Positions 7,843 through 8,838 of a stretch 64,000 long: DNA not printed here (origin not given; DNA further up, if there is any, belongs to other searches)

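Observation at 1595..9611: Duplicated histidine-phosphatase / sulfotransferase gene pair, one copy translationally coupled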

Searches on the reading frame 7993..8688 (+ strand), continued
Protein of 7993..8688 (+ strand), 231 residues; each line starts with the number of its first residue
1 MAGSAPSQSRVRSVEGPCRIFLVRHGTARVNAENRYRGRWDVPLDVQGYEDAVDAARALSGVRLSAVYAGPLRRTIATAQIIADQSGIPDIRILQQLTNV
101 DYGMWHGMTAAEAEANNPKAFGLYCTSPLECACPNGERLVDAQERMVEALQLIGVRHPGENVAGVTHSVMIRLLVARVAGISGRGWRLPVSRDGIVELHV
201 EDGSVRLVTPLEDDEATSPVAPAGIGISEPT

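Call 31: search_solved_structures(query=A2, max_evalue=0.00001, show_alignments=4)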
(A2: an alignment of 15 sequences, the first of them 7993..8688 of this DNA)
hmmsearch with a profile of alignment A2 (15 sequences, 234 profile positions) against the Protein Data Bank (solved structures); distinct sequences matched with E-value up to 0.00001: 46.
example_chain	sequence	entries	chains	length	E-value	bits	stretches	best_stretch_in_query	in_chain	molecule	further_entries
1h2e_A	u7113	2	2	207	4.7e-35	123.9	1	21-217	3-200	PHOSPHATASE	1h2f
1ebb_A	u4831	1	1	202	7.7e-35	123.2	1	21-212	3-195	PHOSPHATASE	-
4ij5_A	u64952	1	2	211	4.2e-23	84.8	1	21-204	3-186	Phosphoserine phosphatase 1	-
4ij6_A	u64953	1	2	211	1.3e-21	80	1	21-204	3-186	Phosphoserine phosphatase 1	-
6nru_A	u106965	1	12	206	1.4e-18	70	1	19-210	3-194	CobC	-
6e4b_A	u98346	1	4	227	2.3e-18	69.3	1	17-210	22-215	Adenosylcobalamin/alpha-ribazole phosphatase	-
4odi_A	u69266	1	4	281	1.5e-14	56.8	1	17-119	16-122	Phosphoglycerate mutase PGMII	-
5zkk_A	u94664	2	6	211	1.2e-13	53.9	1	21-213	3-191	Phosphoglycerate mutase family protein, putative | Phosphoglycerate mutase family protein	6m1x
3d8h_A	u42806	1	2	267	1.2e-13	53.9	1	15-117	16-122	Glycolytic phosphoglycerate mutase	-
3ezn_A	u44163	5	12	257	4.9e-13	51.9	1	17-129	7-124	2,3-bisphosphoglycerate-dependent phosphoglycerate mutase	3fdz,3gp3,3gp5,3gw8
1xq9_A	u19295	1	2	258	5.2e-13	51.8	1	14-127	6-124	phosphoglycerate mutase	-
3lnt_A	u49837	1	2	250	9.2e-13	51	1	21-128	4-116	2,3-bisphosphoglycerate-dependent phosphoglycerate mutase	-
5zr2_A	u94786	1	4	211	3.6e-12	49.1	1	21-213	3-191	Phosphoglycerate mutase family protein, putative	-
1fzt_A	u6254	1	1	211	7.2e-12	48.1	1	18-187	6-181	PHOSPHOGLYCERATE MUTASE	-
3kkk_A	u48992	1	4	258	1.4e-11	47.2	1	14-127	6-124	Phosphoglycerate mutase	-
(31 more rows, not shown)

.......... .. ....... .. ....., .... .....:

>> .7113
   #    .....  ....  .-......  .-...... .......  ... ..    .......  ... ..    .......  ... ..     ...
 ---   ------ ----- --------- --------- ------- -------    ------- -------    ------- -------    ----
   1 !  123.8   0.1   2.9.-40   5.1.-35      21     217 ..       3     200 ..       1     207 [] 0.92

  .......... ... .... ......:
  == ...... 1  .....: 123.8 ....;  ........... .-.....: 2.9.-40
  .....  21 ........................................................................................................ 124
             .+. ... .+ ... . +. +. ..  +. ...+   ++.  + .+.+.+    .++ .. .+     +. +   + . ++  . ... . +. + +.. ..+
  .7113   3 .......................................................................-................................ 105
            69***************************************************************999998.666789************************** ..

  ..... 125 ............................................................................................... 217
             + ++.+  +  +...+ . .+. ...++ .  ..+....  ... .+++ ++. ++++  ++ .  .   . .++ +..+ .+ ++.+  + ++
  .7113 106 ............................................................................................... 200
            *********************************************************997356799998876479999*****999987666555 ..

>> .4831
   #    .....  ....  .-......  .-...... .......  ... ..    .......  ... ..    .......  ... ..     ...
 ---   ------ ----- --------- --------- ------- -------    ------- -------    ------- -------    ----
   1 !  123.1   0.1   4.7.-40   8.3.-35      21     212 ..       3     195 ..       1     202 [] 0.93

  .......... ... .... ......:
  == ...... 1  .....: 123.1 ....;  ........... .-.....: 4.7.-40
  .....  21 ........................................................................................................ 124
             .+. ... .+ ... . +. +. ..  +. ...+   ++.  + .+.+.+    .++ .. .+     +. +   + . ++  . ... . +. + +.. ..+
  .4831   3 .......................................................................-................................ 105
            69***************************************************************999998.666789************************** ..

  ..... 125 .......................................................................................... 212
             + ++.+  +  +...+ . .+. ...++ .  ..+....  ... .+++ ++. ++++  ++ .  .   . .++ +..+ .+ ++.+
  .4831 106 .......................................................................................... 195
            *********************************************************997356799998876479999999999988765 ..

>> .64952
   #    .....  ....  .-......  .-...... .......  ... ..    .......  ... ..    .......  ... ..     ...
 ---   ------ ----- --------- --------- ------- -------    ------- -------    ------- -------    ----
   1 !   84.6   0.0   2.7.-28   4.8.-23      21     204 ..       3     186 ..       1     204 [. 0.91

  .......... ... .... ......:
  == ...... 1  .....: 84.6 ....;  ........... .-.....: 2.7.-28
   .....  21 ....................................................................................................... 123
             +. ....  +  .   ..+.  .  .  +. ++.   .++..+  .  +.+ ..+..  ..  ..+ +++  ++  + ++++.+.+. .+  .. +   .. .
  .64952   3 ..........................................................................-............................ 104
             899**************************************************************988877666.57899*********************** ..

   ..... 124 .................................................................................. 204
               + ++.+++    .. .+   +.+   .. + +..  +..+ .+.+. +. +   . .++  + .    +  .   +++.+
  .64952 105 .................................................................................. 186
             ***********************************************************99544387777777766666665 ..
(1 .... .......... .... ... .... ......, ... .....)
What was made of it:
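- Closest known: PhoE/YhfR broad-specificity phosphatase. Same: So are the RHG nucleophile motif, the second Arg and the second His (call 31).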

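Call 33: find_related_loci(query=A2, collection=metagenome_contigs, flank=6000)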
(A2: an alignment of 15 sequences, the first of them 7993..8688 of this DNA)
Query A2 (231 aa) in metagenome_contigs; peptide patterns used: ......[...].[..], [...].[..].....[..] (x = any residue, [..] = any of these).
444 stretches matched a pattern; 368 encode a relative of the query (tblastn E <= 1e-3); the best 80 are kept; 80 distinct loci.
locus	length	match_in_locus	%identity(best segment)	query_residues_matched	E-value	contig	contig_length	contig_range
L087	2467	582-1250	71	6-228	3e-109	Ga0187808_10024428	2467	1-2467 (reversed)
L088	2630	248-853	69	10-211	8e-100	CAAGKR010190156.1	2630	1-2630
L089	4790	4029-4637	69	9-211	3e-96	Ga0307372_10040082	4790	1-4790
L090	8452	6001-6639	66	11-221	2e-96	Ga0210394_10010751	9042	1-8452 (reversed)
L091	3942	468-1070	68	11-211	6e-96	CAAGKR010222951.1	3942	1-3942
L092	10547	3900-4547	63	11-224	2e-94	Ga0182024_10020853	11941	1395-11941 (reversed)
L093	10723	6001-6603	66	11-211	2e-93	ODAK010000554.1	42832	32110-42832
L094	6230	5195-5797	66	11-211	3e-93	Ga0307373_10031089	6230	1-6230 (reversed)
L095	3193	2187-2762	66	18-209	9e-90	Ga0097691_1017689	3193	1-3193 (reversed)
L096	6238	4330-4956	65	15-223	2e-87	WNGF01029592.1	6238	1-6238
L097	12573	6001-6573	68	18-208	8e-86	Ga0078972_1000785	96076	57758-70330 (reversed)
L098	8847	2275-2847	68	18-208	8e-86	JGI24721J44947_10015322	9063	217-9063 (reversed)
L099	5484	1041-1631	65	12-208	5e-85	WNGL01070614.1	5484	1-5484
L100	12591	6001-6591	65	12-208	6e-85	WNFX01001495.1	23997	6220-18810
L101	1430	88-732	60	2-215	2e-89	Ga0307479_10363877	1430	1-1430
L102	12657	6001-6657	60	5-224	1e-83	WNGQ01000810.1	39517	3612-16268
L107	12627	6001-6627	63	18-224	4e-83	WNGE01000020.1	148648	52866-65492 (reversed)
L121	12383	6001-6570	64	18-207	7e-82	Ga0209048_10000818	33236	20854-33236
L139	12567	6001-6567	63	18-207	3e-80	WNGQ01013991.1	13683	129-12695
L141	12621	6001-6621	61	18-224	2e-80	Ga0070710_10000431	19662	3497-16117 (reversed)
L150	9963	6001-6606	62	18-219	1e-79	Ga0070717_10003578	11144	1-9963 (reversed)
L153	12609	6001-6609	61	18-221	2e-79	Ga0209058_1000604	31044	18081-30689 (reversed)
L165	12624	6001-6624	60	2-209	4e-79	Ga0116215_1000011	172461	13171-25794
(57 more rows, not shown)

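Call 37: search_protein_families(library=pfam, proteins=[L107:2652-4184:+, L107:4181-5869:+, L107:6681-7988:+, L107:7992-8819:+, L107:8862-10646:+, L097:6707-8824:+, L102:6678-7592:+, L121:6616-7413:+, L141:2547-4274:+, L150:652-4272:+], max_evalue=0.001)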
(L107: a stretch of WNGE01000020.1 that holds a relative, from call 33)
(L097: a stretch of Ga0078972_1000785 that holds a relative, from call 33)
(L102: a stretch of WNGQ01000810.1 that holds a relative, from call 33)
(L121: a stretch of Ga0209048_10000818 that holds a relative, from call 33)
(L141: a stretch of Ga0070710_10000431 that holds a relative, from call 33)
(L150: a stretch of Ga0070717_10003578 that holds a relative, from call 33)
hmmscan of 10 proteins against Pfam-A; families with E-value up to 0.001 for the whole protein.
L107:2652-4184:+ (510 aa): 0 families

L107:4181-5869:+ (562 aa): 2 families
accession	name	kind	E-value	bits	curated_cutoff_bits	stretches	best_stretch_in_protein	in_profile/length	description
PF13614.12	AAA_31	-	7.6e-06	26.4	27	1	339-486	15-168/177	AAA domain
PF10609.15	ParA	-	7.7e-05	22.7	27.1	1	339-493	17-171/246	NUBPL iron-transfer P-loop NTPase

L107:6681-7988:+ (435 aa): 5 families
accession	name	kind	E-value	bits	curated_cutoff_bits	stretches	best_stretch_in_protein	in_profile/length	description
PF13692.12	Glyco_trans_1_4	-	1.1e-19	71.5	27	1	239-379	4-142/142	Glycosyl transferases group 1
PF13579.12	Glyco_trans_4_4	-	2.8e-16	60.7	29.7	1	49-216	6-158/158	Glycosyl transferase 4-like domain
PF13439.12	Glyco_transf_4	-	8.2e-13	49.2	28.5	1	54-216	12-165/170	Glycosyltransferase Family 4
PF00534.26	Glycos_transf_1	-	2.2e-12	47.3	26.4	1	240-392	19-171/172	Glycosyl transferases group 1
PF13524.12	Glyco_trans_1_2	-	0.00016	22.1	25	1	270-401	15-136/144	Glycosyl transferase-like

L107:7992-8819:+ (275 aa): 0 families

L107:8862-10646:+ (594 aa): 5 families
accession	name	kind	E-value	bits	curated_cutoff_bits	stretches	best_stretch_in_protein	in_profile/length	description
PF01747.23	ATP-sulfurylase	-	9.6e-86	287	24.3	1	180-394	2-211/212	ATP-sulfurylase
PF01583.26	APS_kinase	-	5.3e-55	186.1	21.1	1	402-554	1-152/152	Adenylylsulphate kinase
PF14306.12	PUA_2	-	3.2e-47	160.5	27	1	15-170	3-157/159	PUA-like domain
PF13671.12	AAA_33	-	0.00024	21.9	27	1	407-522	3-117/143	AAA domain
PF03308.22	MeaB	-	0.00048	19.7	23.1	1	388-434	18-64/273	Methylmalonyl Co-A mutase-associated GTPase MeaB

L097:6707-8824:+ (705 aa): 5 families
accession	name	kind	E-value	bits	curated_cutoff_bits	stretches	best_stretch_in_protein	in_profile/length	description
PF13692.12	Glyco_trans_1_4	-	3e-22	79.8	27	1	213-353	4-142/142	Glycosyl transferases group 1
PF00534.26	Glycos_transf_1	-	1.3e-18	67.6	26.4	1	206-367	11-172/172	Glycosyl transferases group 1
PF13579.12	Glyco_trans_4_4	-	4.5e-14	53.5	29.7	1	26-190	8-158/158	Glycosyl transferase 4-like domain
PF13439.12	Glyco_transf_4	-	3.5e-13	50.4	28.5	1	32-190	15-165/170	Glycosyltransferase Family 4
PF13524.12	Glyco_trans_1_2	-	5.4e-06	26.9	25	1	243-374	14-135/144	Glycosyl transferase-like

L102:6678-7592:+ (304 aa): 0 families

L121:6616-7413:+ (265 aa): 1 family
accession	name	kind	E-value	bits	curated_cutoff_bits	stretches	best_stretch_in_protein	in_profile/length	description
PF01925.25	TauE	-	2.6e-11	44.1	32.6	1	31-259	2-235/237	Sulfite exporter TauE/SafE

L141:2547-4274:+ (575 aa): 0 families

L150:652-4272:+ (1206 aa): 1 family
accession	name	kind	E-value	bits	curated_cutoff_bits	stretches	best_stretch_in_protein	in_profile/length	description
PF03023.19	MurJ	-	1.3e-41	143.1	27.4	1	144-596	3-436/451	Lipid II flippase MurJ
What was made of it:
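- Tried and rejected: The protein directly upstream of HP in 34 loci looked like a BY-kinase (Wzz plus AAA_31; call 37).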

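Call 43: search_solved_structures(query=A3, max_evalue=1, show_alignments=2)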
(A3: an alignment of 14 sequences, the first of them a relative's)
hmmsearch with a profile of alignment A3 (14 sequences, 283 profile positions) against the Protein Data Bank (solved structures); distinct sequences matched with E-value up to 1: 2.
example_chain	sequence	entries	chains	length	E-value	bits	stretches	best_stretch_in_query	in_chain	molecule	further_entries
6xn3_C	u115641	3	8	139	0.4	13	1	121-187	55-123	CRISPR-associated protein Csm2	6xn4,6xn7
9ash_D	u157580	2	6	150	0.48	12.7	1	121-187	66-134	CRISPR system Cms protein Csm2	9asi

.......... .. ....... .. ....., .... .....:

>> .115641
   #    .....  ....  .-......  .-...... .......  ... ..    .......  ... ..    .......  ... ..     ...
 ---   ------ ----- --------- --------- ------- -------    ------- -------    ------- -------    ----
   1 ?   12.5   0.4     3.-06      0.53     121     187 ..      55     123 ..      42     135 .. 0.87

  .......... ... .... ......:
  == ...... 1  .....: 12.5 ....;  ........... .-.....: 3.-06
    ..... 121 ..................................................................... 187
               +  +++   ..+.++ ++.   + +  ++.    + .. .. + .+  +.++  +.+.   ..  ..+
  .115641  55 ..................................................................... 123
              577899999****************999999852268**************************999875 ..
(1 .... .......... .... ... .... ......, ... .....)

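Call 45: find_homologous_proteins(query=L107:7992-8819:+, max_evalue=0.001)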
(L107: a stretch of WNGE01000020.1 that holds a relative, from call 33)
Query L107:7992-8819:+ (275 aa): 1087 proteins with E <= 0.001 among 2754 candidates; the best 120 are listed.
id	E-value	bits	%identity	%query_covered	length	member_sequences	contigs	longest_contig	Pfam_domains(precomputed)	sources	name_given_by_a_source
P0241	4.4e-174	595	98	99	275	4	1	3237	-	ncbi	-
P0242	1.9e-155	534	92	100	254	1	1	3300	-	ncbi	-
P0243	2.2e-147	508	89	92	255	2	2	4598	-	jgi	-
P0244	9.8e-120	417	73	97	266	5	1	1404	-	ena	-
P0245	3.9e-119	415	71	96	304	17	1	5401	-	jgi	jgi:hypothetical protein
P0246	6.1e-119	414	69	99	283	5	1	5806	-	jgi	jgi:hypothetical protein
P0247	6.7e-119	414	78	87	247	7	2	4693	-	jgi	-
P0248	1.8e-118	413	71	96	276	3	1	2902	-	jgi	jgi:hypothetical protein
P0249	6.1e-118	411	72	96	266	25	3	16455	-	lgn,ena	-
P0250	1.1e-117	410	72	95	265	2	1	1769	-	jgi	jgi:hypothetical protein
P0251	4.8e-117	408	71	98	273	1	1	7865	-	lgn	-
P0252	8.9e-117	407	67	97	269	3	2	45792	-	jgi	-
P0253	1.4e-116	407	70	96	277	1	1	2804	-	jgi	jgi:hypothetical protein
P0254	8.2e-116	404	70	97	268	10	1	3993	-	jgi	-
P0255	1.4e-115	403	70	99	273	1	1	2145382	-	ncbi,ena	-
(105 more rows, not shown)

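Call 57: predict_structure(alignment_id=A4)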
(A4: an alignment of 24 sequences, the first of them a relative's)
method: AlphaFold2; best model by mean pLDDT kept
length: 275 residues; sequences in the alignment: 24
mean_pLDDT: 87.7   pTM: 0.86
mean pLDDT of the five models: 87.7, 87.7, 86.4, 86.2, 84.1
residues with pLDDT >= 90: 186; 70-90: 59; 50-70: 12; < 50: 18
segments of 3 or more residues with pLDDT < 50: 1-4, 220-229, 272-275
pLDDT, mean of each block of 10 residues (from residue 1): 65 93 96 86 96 89 96 96 97 98 93 88 96 97 93 97 98 93 86 91 92 74 42 72 89 96 84 41
secondary structure, 60 per line:
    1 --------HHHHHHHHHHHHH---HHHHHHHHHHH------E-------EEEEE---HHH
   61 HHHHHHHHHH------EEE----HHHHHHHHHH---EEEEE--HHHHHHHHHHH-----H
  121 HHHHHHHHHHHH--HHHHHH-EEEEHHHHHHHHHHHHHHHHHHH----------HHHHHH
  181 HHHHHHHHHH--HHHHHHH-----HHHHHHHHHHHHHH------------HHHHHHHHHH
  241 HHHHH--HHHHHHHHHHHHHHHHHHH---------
elements in order: H9-21 H25-35 E50-54 H58-70 E77-79 H84-93 E97-101 H104-114 H120-132 H135-140 E142-145 H146-164 H175-190 H193-199 H205-218 H231-245 H248-266

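Call 59: predict_structure(alignment_id=A5)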
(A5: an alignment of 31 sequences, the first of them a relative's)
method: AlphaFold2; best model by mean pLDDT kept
length: 231 residues; sequences in the alignment: 31
mean_pLDDT: 82.2   pTM: 0.79
mean pLDDT of the five models: 82.2, 81.6, 78.6, 63.4, 57.9
residues with pLDDT >= 90: 139; 70-90: 44; 50-70: 18; < 50: 30
segments of 3 or more residues with pLDDT < 50: 1-10, 214-231
pLDDT, mean of each block of 10 residues (from residue 1): 45 78 75 72 85 93 96 94 96 95 92 95 91 94 96 96 94 90 75 84 89 43 31 34
secondary structure, 60 per line:
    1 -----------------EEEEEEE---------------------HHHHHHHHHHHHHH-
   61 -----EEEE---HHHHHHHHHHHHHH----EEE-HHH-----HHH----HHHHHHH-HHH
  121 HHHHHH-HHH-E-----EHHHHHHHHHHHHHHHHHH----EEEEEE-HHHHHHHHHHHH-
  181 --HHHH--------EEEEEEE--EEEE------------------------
elements in order: E18-24 H46-59 E66-69 H73-86 E91-93 H110-116 H118-126 H139-156 E161-166 H168-179 H183-186 E195-201 E204-207
